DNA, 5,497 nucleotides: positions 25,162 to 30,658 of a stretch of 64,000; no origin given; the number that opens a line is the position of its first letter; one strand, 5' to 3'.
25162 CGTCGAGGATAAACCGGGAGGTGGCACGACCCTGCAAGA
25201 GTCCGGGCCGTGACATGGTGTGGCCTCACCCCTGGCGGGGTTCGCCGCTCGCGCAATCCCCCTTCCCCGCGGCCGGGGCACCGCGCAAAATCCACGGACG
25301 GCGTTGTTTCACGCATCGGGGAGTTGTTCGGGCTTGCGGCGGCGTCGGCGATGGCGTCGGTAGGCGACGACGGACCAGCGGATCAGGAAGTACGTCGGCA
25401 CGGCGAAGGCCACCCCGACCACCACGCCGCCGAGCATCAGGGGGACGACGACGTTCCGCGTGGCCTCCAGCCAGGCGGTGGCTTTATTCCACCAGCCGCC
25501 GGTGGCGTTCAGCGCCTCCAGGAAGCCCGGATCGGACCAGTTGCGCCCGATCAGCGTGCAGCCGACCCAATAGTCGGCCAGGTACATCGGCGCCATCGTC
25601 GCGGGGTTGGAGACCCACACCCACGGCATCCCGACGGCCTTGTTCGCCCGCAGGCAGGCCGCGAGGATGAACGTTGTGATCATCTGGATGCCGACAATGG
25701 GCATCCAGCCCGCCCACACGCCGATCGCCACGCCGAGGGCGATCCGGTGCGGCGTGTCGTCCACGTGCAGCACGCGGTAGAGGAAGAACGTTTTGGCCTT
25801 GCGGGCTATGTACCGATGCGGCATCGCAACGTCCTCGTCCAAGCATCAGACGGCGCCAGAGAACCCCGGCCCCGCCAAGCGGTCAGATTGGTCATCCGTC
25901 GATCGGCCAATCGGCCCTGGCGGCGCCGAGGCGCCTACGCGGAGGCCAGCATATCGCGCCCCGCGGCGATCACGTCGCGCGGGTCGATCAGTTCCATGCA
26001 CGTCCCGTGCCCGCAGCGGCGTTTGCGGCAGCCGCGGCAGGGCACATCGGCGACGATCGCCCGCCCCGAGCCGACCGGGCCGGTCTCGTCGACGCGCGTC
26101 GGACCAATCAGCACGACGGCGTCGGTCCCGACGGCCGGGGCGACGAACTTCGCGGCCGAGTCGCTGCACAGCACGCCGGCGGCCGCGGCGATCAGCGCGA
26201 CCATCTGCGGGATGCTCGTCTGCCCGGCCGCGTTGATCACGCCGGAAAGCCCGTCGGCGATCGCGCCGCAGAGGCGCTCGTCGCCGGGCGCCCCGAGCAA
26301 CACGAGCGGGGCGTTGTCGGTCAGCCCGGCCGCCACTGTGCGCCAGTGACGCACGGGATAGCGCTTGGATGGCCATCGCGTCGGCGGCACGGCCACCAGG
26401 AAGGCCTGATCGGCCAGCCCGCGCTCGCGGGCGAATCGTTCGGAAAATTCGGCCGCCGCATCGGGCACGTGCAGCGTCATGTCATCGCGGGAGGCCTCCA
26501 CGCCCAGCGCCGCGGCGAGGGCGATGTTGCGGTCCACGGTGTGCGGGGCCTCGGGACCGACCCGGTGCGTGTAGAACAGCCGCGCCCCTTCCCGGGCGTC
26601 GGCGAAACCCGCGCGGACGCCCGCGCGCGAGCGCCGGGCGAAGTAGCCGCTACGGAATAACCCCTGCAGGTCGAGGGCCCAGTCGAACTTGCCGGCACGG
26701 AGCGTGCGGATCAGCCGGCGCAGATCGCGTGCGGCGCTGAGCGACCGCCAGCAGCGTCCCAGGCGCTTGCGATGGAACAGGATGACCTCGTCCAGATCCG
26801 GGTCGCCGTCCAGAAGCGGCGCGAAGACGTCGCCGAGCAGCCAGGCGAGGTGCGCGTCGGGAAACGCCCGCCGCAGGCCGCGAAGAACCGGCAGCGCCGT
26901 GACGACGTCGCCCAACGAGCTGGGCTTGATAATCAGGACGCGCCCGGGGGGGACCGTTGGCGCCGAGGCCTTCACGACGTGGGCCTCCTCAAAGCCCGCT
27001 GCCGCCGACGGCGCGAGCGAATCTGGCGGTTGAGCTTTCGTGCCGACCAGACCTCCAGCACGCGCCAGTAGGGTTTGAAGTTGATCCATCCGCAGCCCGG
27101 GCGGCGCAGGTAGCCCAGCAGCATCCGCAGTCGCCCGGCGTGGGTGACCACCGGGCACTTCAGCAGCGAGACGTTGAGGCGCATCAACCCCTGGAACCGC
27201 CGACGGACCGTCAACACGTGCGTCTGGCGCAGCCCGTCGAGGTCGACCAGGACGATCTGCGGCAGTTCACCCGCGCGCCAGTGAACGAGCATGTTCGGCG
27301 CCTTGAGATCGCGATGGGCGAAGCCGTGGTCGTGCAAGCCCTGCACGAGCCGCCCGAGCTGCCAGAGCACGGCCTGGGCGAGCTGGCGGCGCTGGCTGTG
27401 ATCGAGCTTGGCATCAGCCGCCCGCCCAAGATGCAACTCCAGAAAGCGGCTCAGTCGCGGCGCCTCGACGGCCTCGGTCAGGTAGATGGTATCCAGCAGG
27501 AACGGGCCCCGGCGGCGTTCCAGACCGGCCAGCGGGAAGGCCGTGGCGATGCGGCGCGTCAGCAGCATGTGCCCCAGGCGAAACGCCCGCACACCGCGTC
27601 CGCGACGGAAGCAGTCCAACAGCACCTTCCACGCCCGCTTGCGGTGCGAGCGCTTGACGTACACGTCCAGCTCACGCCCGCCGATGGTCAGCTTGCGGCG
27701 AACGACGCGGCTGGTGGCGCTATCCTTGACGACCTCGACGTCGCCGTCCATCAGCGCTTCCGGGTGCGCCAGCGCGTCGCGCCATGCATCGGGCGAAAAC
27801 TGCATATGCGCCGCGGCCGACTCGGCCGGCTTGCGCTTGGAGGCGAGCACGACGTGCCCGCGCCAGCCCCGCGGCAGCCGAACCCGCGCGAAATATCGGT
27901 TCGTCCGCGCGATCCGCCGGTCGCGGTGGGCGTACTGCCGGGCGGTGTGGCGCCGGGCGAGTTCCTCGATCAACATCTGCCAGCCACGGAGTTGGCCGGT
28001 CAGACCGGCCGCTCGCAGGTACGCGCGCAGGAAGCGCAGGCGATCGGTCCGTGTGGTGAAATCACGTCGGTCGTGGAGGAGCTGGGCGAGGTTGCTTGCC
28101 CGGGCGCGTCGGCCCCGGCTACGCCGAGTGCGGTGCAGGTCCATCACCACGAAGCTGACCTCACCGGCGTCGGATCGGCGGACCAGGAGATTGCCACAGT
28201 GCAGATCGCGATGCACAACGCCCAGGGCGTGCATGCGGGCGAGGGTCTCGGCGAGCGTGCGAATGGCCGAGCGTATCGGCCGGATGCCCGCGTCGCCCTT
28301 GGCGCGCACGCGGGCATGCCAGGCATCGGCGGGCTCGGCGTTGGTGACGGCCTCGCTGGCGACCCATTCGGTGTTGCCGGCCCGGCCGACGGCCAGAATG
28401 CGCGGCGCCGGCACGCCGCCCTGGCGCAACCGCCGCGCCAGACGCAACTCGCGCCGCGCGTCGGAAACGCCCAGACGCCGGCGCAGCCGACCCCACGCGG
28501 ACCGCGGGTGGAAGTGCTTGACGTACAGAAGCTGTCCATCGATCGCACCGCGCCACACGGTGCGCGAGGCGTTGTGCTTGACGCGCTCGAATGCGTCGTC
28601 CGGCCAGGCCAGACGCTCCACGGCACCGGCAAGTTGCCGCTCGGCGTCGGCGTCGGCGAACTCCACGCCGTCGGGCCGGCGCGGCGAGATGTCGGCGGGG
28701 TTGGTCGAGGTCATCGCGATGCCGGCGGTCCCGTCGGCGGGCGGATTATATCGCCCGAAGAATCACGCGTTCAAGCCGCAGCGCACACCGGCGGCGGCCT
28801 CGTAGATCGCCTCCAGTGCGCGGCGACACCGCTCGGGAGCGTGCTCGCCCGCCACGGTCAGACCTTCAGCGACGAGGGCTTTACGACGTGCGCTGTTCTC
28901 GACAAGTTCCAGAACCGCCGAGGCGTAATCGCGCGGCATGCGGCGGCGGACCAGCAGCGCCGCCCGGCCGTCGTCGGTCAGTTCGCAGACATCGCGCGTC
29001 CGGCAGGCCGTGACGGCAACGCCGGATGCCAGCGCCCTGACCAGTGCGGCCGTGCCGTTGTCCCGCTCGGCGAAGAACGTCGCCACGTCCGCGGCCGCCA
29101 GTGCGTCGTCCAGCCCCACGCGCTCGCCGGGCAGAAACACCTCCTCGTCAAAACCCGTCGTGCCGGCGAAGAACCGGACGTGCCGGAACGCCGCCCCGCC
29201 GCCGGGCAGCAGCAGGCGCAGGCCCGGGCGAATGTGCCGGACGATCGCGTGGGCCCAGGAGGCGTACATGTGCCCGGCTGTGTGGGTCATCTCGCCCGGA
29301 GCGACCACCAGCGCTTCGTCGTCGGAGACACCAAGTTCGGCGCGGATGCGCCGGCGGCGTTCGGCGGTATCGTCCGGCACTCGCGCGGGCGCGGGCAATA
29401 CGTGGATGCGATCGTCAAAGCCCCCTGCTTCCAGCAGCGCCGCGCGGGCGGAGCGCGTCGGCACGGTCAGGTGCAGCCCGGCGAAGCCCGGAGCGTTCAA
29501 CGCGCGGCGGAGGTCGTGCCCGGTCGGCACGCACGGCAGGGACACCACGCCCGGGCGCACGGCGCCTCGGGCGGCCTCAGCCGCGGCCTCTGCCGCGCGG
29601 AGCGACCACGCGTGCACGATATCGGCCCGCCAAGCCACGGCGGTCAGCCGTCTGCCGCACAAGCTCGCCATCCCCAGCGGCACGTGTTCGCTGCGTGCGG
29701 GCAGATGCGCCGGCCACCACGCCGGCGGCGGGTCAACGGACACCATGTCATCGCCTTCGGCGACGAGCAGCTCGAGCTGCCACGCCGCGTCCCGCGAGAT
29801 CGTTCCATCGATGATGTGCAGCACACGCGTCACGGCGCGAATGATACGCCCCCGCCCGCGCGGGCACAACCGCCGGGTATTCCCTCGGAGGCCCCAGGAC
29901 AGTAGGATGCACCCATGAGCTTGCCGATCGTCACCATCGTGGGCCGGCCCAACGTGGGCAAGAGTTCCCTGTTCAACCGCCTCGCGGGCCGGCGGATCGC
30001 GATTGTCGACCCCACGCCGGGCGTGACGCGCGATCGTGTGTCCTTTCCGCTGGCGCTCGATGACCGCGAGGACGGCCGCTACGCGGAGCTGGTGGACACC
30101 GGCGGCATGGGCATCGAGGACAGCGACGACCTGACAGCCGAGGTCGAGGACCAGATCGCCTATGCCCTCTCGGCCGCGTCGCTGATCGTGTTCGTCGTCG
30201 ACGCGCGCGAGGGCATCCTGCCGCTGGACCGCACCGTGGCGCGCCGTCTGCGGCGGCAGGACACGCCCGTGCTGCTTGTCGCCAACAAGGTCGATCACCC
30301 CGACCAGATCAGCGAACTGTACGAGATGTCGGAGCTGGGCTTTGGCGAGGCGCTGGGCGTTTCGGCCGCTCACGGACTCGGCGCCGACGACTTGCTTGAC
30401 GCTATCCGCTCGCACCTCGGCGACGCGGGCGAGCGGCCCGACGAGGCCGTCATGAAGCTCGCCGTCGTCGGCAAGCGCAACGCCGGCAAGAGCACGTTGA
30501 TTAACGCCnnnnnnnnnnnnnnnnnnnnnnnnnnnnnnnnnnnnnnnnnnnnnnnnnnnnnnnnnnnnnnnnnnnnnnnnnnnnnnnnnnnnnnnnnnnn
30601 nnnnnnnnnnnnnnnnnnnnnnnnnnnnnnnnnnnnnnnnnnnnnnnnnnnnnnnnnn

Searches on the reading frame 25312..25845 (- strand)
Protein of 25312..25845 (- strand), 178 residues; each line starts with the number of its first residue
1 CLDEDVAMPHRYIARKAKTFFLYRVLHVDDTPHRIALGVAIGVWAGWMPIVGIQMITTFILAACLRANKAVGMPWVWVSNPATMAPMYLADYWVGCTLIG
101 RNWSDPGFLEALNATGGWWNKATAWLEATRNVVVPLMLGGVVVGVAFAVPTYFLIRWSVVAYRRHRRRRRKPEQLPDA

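Call 42: search_protein_families(library=pfam, proteins=[window:25312-25845:-], max_evalue=0.001)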
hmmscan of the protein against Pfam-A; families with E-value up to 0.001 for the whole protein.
window:25312-25845:- (178 aa): 1 family
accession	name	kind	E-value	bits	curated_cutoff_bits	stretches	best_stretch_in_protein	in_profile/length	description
PF09835.14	DUF2062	-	8e-36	123.6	27.4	1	20-168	6-147/147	Uncharacterized protein conserved in bacteria (DUF2062)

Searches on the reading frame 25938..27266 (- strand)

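Call 69: search_protein_families(library=pfam, proteins=[window:25938-27266:-], max_evalue=0.0001)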
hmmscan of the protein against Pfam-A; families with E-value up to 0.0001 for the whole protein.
window:25938-27266:- (443 aa): 1 family
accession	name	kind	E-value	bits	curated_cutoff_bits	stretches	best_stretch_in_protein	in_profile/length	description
PF01075.23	Glyco_transf_9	-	3.4e-36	125.3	22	1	183-418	2-241/247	Glycosyltransferase family 9 (heptosyltransferase)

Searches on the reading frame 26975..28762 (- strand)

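Call 69: search_protein_families(library=pfam, proteins=[window:26975-28762:-], max_evalue=0.0001)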
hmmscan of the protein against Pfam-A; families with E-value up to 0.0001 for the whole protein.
window:26975-28762:- (596 aa): 5 families
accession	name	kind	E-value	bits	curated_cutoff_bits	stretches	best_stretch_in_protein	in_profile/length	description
PF06293.20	Kdo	-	3.1e-32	112.1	21.3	2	72-248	23-207/207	Lipopolysaccharide kinase (Kdo/WaaP) family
PF00069.31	Pkinase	-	5.7e-11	42.8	31.7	0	459-507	97-141/263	Protein kinase domain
PF01636.29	APH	-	9.2e-07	29.3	23.2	0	99-180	34-110/239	Phosphotransferase enzyme family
PF10707.15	YrbL-PhoP_reg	-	1.9e-05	24.9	31.5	0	167-208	110-151/185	PhoP regulatory network protein YrbL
PF07714.23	PK_Tyr_Ser-Thr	-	2.3e-05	24.3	23.1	0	427-494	78-136/258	Protein tyrosine and serine/threonine kinase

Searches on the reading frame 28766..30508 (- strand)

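Call 69: search_protein_families(library=pfam, proteins=[window:28766-30508:-], max_evalue=0.0001)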
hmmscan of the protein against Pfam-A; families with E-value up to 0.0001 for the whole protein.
window:28766-30508:- (581 aa): 2 families
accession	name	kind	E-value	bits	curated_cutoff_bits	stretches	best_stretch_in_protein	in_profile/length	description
PF13692.12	Glyco_trans_1_4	-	2e-09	38.3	27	1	401-538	4-142/142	Glycosyl transferases group 1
PF00534.26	Glycos_transf_1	-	1.5e-07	31.5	26.4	1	385-547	2-167/172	Glycosyl transferases group 1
